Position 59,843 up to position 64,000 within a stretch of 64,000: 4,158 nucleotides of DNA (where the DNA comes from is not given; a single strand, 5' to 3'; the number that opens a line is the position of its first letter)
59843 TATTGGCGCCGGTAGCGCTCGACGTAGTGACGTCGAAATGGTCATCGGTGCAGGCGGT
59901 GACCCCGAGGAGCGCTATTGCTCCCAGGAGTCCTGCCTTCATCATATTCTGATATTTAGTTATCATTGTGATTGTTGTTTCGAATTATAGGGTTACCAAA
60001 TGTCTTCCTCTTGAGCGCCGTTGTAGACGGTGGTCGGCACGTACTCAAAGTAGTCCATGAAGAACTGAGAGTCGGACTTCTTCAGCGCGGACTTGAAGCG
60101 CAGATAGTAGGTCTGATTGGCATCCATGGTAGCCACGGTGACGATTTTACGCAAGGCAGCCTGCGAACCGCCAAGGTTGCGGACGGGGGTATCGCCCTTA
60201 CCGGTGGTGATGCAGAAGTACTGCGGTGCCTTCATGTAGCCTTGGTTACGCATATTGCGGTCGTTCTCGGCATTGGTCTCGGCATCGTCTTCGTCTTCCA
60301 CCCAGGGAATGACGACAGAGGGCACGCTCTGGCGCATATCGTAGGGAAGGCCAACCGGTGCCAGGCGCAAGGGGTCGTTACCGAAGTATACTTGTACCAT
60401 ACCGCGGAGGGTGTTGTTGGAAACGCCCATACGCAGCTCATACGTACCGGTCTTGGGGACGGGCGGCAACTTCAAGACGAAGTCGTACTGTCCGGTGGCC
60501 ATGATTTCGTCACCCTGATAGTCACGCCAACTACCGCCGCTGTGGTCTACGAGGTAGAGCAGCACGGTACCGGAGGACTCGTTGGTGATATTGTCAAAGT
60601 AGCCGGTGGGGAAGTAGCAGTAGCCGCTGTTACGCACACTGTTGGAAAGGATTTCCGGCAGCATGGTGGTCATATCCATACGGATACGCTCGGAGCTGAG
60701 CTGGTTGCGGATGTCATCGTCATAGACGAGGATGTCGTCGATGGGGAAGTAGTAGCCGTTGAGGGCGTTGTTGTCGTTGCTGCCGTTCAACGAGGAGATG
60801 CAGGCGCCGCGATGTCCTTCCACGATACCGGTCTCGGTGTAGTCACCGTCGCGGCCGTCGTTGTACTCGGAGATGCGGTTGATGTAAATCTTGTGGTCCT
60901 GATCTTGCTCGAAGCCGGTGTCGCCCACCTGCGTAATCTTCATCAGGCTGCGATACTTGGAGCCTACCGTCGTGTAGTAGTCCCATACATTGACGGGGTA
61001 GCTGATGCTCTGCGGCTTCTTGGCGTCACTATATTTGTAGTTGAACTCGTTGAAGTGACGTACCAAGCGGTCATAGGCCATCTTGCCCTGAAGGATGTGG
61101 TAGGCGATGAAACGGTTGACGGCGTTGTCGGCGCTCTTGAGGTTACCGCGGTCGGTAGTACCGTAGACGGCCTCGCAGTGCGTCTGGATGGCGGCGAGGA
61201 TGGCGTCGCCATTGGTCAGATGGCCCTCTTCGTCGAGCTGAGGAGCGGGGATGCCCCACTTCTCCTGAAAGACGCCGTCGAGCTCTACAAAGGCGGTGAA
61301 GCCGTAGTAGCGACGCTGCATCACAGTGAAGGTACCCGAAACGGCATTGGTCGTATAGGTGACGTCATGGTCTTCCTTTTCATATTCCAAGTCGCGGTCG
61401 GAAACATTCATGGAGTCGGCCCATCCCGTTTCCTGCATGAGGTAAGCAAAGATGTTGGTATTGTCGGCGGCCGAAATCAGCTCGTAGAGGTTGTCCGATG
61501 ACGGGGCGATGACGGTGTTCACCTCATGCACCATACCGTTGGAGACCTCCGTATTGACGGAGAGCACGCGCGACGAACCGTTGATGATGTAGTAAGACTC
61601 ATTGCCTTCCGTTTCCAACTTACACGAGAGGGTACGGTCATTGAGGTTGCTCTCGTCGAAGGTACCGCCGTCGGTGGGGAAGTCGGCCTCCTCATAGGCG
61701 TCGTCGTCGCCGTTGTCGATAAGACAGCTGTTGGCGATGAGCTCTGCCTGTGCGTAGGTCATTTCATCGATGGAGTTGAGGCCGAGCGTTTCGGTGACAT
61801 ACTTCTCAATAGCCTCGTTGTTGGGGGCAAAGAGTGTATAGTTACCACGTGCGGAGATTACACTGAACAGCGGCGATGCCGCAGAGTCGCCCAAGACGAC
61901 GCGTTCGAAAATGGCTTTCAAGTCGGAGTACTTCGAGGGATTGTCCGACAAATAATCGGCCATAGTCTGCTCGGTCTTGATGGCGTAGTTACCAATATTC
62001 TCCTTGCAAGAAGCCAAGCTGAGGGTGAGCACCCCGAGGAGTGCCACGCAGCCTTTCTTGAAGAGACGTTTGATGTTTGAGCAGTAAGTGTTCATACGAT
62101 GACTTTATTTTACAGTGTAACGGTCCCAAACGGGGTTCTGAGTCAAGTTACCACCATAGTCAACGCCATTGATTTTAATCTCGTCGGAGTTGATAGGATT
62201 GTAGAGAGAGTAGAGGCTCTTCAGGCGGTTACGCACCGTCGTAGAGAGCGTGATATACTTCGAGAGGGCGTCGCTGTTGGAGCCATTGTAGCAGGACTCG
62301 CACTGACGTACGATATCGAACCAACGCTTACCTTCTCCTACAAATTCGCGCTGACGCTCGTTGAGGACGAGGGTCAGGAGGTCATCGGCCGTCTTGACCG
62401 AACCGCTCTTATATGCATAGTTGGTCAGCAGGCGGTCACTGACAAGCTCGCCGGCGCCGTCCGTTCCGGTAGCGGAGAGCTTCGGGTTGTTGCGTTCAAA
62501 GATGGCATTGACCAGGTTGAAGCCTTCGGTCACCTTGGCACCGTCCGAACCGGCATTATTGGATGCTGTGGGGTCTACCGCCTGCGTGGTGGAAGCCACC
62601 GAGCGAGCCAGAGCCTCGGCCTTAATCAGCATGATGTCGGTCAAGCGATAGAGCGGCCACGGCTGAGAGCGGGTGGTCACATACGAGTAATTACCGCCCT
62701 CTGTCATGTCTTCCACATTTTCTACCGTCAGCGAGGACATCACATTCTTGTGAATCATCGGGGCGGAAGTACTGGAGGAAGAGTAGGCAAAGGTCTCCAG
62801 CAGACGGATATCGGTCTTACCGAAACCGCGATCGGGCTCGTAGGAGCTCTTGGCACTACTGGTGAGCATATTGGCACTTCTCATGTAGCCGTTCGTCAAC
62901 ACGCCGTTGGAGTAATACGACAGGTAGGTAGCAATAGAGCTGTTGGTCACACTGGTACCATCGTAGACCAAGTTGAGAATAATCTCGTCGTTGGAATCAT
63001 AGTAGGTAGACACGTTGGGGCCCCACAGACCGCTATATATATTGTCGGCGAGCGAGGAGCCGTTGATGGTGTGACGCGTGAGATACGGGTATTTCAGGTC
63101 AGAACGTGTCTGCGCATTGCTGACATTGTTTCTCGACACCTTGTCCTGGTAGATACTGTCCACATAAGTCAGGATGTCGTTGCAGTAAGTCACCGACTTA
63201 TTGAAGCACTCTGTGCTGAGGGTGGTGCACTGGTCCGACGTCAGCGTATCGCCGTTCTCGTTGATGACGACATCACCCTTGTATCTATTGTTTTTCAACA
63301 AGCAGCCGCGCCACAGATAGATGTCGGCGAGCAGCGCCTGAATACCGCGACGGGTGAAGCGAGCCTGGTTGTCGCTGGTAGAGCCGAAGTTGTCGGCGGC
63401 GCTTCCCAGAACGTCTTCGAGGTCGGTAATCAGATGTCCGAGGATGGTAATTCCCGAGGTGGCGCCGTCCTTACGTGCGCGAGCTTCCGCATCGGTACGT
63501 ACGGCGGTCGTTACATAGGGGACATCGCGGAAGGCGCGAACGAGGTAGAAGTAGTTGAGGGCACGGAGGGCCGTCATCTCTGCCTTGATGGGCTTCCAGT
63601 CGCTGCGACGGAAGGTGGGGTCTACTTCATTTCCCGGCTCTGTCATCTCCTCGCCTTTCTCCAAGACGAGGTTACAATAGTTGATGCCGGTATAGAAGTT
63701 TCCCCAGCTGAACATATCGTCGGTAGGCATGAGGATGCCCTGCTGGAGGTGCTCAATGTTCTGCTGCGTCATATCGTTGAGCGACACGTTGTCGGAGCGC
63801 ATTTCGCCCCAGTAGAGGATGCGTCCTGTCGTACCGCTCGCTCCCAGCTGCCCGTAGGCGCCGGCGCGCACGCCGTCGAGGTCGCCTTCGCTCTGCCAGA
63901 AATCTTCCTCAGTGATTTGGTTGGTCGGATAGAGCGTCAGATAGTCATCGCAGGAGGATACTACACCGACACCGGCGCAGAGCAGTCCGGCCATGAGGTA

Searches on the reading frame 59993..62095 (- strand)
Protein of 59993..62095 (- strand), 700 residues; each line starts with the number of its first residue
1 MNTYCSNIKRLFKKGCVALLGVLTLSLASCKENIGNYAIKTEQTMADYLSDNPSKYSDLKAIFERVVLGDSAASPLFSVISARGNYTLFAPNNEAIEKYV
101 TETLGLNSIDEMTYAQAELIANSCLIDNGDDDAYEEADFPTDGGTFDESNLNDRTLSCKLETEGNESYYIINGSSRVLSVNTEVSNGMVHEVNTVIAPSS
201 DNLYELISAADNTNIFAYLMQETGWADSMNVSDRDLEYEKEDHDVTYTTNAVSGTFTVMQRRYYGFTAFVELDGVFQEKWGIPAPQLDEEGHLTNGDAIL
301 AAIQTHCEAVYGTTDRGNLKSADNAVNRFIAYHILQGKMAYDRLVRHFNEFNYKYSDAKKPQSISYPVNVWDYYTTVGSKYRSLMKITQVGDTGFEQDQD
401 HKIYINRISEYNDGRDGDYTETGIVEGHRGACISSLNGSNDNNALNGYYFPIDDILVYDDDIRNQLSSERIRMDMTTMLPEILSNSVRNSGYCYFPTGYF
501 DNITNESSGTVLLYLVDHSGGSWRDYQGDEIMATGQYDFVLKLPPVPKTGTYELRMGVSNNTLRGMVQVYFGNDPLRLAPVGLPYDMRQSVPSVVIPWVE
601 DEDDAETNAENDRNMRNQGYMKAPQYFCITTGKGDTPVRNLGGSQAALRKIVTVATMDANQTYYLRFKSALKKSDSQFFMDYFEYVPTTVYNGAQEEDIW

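Call 60: find_encoding_contigs(protein=window:59993-62095:-, flank=10000, max_places=2)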
Protein window:59993-62095:- (700 aa): 1 contig read that carries it; 1 place shown.
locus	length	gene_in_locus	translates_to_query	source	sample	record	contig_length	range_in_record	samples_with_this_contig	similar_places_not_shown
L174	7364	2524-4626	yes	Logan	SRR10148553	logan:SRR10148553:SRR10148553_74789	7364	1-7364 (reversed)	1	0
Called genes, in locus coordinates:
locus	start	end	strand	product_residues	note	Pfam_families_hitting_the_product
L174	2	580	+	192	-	?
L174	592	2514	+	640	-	PF14322:SusD-like_3, PF07980:SusD_RagB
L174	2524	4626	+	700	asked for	PF02469:Fasciclin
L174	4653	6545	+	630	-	-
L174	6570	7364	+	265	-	?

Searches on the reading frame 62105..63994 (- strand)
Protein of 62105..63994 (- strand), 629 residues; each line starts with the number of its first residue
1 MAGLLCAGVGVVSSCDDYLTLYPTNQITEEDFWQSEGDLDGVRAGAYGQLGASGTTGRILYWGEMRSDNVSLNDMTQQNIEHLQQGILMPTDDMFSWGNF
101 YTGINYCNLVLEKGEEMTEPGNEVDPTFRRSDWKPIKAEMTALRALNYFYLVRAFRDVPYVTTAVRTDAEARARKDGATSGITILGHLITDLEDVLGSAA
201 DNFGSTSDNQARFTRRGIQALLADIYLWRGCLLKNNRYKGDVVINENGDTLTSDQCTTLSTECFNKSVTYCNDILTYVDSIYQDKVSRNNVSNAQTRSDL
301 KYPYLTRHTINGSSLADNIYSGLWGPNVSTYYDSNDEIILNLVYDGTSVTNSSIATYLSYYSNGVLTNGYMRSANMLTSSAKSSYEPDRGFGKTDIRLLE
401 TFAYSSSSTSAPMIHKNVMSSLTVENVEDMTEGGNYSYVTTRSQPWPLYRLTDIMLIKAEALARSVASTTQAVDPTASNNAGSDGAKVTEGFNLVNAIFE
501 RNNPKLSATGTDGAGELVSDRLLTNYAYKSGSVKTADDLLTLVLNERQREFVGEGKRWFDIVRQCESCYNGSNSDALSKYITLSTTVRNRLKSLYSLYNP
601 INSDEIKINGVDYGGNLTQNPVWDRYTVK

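Call 56: find_encoding_contigs(protein=window:62105-63994:-, flank=10000, max_places=3)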
Protein window:62105-63994:- (629 aa): no gene with exactly this product is on record in the collection.
